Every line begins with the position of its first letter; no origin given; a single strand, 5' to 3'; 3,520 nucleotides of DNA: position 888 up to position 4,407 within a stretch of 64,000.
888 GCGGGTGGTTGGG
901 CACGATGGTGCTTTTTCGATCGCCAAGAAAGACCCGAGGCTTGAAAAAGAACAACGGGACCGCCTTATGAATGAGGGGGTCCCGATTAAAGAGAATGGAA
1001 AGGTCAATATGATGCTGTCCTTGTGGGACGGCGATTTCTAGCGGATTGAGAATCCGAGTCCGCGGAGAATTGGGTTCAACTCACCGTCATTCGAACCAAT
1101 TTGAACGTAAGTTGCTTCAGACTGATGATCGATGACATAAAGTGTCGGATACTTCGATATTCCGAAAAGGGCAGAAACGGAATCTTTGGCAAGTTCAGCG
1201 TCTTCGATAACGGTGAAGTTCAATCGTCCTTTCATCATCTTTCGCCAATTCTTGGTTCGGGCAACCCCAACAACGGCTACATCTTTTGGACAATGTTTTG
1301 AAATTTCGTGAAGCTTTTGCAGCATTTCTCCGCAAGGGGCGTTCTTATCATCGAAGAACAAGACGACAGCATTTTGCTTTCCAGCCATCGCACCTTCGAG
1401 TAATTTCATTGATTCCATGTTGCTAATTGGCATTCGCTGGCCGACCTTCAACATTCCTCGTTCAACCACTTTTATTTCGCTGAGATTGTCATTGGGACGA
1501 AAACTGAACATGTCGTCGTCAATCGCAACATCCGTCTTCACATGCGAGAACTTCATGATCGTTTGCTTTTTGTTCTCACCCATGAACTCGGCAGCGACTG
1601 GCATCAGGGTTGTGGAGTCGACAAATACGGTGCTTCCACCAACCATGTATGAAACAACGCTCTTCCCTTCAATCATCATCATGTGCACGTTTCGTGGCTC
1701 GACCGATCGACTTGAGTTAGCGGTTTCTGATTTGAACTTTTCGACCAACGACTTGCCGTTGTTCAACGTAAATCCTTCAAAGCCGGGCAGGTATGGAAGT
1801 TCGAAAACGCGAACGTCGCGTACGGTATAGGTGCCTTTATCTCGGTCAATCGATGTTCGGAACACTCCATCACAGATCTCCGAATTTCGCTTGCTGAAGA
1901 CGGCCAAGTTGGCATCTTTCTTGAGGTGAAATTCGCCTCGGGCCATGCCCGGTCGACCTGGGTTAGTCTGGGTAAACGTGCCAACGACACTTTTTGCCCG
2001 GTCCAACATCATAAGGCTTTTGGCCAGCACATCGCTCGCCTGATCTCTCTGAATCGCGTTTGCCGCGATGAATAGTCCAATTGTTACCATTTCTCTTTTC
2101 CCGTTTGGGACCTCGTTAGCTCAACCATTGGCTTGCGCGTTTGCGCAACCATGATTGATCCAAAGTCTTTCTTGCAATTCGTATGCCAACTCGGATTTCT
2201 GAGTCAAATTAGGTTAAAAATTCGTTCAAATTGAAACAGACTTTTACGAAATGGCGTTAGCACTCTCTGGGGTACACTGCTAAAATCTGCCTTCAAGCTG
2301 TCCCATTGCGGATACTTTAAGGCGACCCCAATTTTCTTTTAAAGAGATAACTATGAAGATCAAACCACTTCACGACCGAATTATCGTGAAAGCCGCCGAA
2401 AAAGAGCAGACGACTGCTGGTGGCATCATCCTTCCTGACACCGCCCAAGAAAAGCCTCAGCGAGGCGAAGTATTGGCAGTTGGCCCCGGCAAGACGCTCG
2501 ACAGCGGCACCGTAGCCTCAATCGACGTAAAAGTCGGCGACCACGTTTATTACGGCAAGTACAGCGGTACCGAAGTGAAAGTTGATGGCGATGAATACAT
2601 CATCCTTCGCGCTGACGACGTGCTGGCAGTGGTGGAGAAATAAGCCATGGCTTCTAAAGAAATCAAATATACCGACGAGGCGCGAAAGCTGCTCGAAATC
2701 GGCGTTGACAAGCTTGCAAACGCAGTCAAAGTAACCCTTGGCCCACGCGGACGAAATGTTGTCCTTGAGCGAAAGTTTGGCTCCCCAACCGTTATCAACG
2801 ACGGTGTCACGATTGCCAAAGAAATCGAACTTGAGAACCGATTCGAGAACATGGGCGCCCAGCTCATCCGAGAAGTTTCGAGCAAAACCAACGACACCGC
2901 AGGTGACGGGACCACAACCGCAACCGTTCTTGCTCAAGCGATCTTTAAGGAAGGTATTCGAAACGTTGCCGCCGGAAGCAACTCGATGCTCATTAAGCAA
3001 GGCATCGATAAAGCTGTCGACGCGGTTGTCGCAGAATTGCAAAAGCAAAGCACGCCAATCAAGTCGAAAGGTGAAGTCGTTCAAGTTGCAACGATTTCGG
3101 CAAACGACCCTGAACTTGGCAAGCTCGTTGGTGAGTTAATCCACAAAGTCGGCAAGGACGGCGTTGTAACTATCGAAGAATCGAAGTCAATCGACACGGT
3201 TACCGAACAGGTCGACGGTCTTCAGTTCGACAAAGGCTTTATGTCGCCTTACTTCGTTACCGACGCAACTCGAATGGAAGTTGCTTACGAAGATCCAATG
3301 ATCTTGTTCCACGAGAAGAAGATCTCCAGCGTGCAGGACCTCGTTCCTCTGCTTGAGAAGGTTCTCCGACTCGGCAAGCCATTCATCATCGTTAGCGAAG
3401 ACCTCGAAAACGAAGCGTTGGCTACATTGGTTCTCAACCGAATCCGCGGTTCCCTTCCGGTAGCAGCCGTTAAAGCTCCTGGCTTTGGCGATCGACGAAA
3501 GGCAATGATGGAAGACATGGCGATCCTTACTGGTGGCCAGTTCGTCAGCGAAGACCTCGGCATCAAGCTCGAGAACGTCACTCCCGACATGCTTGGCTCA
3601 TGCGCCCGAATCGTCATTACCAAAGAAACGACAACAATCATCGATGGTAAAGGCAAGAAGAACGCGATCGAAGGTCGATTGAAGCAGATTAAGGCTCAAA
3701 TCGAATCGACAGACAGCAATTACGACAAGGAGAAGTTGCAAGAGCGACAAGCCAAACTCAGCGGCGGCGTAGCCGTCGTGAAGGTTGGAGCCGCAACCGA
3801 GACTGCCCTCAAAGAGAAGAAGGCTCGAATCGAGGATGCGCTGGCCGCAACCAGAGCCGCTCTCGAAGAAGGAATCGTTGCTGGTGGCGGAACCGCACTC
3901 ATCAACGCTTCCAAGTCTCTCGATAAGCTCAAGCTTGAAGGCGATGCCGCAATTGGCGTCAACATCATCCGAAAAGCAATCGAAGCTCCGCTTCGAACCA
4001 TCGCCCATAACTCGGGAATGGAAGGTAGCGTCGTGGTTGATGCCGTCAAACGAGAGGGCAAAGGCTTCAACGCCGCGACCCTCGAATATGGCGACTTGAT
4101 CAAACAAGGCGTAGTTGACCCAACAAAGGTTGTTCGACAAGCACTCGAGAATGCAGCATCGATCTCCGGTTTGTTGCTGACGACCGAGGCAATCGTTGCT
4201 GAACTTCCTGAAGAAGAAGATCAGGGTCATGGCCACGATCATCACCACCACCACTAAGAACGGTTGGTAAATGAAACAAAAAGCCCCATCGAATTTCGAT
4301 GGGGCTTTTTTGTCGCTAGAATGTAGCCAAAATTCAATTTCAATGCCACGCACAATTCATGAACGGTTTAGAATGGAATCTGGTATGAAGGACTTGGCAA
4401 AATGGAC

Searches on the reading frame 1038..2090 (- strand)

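Call 48: search_protein_families(library=pfam, proteins=[window:1038-2090:-], max_evalue=0.0001)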
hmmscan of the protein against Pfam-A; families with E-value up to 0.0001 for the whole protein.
window:1038-2090:- (350 aa): 1 family
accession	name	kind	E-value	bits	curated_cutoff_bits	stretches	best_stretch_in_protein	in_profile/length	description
PF13905.12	Thioredoxin_8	-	4.7e-06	27.3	27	1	242-323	5-91/94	Thioredoxin-like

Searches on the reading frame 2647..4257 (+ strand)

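Call 48: search_protein_families(library=pfam, proteins=[window:2647-4257:+], max_evalue=0.0001)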
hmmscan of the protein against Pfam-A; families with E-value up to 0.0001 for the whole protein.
window:2647-4257:+ (536 aa): 1 family
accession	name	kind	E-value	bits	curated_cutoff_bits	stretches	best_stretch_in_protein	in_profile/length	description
PF00118.29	Cpn60_TCP1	-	1e-70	239.3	34.3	1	23-518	1-487/490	TCP-1/cpn60 chaperonin family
